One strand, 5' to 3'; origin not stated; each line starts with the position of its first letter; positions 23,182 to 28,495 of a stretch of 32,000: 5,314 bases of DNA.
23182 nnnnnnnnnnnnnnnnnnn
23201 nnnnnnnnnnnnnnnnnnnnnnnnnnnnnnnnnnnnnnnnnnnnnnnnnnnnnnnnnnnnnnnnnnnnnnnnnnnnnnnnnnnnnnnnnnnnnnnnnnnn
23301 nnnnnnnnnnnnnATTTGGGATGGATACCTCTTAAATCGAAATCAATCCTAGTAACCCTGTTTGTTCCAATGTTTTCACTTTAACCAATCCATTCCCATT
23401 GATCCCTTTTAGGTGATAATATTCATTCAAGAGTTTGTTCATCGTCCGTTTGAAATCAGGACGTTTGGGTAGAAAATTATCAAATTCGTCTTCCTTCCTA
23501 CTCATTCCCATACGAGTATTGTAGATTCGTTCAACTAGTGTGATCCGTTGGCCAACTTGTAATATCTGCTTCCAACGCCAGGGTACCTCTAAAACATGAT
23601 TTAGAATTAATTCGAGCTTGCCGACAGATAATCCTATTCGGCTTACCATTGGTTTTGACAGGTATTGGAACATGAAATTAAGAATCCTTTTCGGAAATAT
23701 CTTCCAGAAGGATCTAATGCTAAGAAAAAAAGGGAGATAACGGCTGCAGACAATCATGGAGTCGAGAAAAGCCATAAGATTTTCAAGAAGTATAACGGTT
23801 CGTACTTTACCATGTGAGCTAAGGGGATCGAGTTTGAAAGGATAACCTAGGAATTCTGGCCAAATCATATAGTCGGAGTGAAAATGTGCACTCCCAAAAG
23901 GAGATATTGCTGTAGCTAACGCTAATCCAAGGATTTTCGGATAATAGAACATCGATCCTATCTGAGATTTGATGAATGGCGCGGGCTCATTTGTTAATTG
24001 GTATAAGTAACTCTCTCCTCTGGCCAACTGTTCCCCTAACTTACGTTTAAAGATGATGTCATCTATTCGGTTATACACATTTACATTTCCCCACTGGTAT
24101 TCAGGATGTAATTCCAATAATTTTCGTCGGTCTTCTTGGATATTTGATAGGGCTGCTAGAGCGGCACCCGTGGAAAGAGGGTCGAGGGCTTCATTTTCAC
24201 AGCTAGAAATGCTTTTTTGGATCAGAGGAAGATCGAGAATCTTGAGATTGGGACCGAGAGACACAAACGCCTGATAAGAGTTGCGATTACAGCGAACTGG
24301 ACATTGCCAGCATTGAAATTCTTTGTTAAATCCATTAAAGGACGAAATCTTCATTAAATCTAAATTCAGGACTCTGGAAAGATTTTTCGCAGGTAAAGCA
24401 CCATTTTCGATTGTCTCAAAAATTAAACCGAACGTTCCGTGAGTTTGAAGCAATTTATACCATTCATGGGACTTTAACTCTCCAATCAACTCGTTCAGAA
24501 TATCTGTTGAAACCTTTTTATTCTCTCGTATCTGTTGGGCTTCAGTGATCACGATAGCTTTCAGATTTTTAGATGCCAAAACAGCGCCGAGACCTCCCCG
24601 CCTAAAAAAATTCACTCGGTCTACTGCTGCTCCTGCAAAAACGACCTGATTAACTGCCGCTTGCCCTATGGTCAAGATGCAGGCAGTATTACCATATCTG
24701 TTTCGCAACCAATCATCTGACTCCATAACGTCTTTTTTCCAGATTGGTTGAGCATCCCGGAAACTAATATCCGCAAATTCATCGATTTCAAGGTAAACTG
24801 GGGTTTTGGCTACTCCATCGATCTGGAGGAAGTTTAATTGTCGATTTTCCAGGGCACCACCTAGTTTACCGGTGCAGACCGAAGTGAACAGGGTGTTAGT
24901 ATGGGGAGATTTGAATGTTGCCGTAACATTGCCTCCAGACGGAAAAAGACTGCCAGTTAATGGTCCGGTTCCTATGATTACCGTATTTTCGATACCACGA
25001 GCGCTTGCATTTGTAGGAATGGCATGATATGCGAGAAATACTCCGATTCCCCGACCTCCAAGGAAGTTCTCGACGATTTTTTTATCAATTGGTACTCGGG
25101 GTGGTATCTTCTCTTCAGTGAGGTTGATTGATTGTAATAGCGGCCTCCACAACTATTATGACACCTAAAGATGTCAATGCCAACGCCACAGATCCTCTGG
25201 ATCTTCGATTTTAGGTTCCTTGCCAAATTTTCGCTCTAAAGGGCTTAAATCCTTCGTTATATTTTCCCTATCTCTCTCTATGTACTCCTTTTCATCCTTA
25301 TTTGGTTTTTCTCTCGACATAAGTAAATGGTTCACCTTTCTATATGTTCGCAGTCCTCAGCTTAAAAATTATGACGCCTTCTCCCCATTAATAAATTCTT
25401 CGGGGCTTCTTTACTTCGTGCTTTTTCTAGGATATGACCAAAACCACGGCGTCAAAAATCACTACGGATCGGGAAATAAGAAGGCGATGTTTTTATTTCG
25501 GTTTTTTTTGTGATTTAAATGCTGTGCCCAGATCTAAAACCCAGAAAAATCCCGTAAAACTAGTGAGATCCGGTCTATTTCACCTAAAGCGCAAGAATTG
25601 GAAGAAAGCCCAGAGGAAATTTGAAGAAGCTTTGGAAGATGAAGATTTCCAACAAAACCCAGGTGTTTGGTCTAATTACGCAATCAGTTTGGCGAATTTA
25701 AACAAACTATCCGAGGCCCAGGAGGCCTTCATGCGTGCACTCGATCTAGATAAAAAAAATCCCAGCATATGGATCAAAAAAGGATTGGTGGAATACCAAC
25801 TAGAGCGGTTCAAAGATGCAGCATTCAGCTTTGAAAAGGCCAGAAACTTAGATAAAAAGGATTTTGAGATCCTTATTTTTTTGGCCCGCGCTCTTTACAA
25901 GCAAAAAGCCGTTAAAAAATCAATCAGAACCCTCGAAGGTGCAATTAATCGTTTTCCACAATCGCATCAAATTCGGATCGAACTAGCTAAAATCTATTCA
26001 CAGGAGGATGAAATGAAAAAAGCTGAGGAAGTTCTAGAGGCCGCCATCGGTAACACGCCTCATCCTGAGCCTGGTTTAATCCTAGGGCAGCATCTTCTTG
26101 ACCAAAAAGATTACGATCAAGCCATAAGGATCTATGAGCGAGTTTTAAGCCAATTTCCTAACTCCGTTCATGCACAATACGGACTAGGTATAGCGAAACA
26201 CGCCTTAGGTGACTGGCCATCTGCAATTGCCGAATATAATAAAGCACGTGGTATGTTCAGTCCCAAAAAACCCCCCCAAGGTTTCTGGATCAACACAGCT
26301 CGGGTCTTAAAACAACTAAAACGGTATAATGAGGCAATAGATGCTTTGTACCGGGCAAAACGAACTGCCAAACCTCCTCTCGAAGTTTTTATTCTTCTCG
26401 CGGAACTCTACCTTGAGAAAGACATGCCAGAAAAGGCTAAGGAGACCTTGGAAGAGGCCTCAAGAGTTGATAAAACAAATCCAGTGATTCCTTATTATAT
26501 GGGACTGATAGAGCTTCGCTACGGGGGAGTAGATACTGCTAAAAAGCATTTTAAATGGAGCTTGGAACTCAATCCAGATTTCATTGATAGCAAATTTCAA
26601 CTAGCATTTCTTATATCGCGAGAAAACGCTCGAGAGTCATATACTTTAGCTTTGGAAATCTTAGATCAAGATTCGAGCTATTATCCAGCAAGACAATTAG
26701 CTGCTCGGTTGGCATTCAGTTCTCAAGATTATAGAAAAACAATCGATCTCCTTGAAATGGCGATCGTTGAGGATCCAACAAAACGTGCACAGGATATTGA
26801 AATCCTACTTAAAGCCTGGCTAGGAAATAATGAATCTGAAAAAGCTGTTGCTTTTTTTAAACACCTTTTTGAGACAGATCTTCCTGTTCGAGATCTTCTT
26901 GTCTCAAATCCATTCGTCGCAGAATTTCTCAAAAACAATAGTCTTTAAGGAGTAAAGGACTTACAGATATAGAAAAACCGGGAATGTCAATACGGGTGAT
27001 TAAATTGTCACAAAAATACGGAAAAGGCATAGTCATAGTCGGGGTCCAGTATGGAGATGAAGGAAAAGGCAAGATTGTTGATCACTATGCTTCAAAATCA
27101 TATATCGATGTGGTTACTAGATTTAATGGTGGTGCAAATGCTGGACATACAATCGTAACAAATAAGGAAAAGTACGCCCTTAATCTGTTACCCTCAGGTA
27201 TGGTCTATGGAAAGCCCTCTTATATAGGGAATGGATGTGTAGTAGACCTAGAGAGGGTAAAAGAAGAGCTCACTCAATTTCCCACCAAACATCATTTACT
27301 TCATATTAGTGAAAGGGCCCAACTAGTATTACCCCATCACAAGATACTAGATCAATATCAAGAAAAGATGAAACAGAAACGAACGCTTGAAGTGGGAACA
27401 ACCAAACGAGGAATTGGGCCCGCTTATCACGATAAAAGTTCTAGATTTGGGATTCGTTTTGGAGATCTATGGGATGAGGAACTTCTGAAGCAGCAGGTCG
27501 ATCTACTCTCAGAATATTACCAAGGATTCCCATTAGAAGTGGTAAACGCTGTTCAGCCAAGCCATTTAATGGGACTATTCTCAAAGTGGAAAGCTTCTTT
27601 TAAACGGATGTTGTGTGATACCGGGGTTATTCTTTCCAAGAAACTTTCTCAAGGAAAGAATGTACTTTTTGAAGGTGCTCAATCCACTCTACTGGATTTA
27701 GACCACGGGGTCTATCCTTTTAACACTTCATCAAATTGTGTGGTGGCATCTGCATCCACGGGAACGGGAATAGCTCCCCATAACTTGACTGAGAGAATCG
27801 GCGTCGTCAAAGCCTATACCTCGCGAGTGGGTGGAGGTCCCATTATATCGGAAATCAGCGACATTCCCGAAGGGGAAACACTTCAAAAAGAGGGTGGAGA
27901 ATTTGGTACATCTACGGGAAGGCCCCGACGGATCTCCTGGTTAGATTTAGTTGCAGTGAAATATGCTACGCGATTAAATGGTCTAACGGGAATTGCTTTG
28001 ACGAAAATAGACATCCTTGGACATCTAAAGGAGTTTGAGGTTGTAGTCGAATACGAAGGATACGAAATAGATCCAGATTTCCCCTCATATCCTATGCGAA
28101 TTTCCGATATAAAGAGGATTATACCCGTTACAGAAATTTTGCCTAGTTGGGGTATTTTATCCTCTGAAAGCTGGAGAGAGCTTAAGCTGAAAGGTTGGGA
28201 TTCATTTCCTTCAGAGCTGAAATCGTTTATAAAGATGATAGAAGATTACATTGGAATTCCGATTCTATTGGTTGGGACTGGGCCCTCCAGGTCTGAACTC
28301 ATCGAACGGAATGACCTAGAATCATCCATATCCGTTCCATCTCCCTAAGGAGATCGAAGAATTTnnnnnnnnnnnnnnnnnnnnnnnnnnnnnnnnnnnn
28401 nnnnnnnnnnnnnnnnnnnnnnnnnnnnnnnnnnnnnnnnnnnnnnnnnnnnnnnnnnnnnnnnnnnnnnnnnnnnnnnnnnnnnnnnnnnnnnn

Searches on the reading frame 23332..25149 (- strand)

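Call 56: search_protein_families(library=pfam, proteins=[window:23332-25149:-], max_evalue=0.0001)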
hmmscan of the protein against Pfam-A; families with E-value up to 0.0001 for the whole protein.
window:23332-25149:- (605 aa): 2 families
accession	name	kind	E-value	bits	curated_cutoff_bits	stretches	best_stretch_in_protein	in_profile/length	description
PF02730.20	AFOR_N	-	7.7e-48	163.3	29.8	1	7-202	5-197/199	Aldehyde ferredoxin oxidoreductase, N-terminal domain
PF01314.23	AFOR_C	-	1.4e-44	153.2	27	1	218-599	3-385/385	Aldehyde ferredoxin oxidoreductase, domains 2 & 3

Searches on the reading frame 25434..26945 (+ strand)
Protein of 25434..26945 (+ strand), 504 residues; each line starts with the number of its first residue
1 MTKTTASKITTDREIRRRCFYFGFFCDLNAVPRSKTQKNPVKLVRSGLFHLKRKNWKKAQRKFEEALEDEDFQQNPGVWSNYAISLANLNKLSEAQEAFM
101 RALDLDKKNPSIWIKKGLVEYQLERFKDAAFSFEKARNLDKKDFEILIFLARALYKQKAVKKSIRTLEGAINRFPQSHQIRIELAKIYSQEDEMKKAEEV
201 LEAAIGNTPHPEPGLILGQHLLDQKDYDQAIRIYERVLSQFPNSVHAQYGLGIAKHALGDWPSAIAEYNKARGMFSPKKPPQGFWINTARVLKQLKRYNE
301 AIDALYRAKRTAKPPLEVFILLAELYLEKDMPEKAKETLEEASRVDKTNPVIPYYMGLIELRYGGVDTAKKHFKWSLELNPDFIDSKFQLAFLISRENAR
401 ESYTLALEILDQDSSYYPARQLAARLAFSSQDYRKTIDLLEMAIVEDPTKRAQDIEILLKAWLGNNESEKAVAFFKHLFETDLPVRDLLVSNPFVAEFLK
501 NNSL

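Call 56: search_protein_families(library=pfam, proteins=[window:25434-26945:+], max_evalue=0.0001)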
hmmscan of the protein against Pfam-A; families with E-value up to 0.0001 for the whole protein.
window:25434-26945:+ (504 aa): 25 families
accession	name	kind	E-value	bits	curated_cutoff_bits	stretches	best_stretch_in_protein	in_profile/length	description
PF14559.12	TPR_19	-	2.3e-36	124.3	25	2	221-271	1-51/68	Tetratricopeptide repeat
PF07719.23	TPR_2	-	2.7e-33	111.7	27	0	78-109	3-34/34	Tetratricopeptide repeat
PF13428.12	TPR_14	-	1.4e-29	99.9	23.5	0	215-252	5-42/44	Tetratricopeptide repeat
PF00515.34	TPR_1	-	6.1e-26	89.6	27.8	0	217-243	7-33/34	Tetratricopeptide repeat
PF13432.12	TPR_16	-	1.7e-25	89.5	32.7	1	217-273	3-59/65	Tetratricopeptide repeat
PF13181.12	TPR_8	-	1.7e-24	84.3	25.7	0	78-109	3-34/34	Tetratricopeptide repeat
PF12895.13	ANAPC3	-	2.9e-20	72.8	27.2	2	124-203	3-81/82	Anaphase-promoting complex, cyclosome, subunit 3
PF13424.12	TPR_12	-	3.4e-19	69.2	30.1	1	217-274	9-74/77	Tetratricopeptide repeat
PF23914.1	TPR_CcmH_CycH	-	9e-19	68.3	42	0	149-243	55-153/158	Cytochrome c-type biogenesis protein H TPR domain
PF13414.12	TPR_11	-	2.1e-16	59.8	26.8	0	218-259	1-42/42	TPR repeat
PF13371.12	TPR_9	-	2.2e-15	56.9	35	0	221-269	5-53/73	Tetratricopeptide repeat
PF13431.12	TPR_17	-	1.5e-14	53.4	24.4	0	234-265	2-33/34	Tetratricopeptide repeat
PF13174.12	TPR_6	-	1.7e-14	53.8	26.3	0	221-244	10-33/33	Tetratricopeptide repeat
PF25062.1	ARM_TT21_N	-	2.5e-12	47.4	40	1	58-187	80-211/222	Tetratricopeptide repeat protein 21 N-terminal ARM repeat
PF24575.1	TPR_Slam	-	5.5e-11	43.3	35.2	0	138-199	40-102/104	Surface lipoprotein assembly modifier, N-terminal TPR repeats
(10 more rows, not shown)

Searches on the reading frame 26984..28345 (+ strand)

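Call 56: search_protein_families(library=pfam, proteins=[window:26984-28345:+], max_evalue=0.0001)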
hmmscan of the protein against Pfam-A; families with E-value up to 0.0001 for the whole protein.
window:26984-28345:+ (454 aa): 1 family
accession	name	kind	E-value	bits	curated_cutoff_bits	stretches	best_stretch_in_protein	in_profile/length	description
PF00709.27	Adenylsucc_synt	-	1.2e-135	452.9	27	1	17-440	1-416/416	Adenylosuccinate synthetase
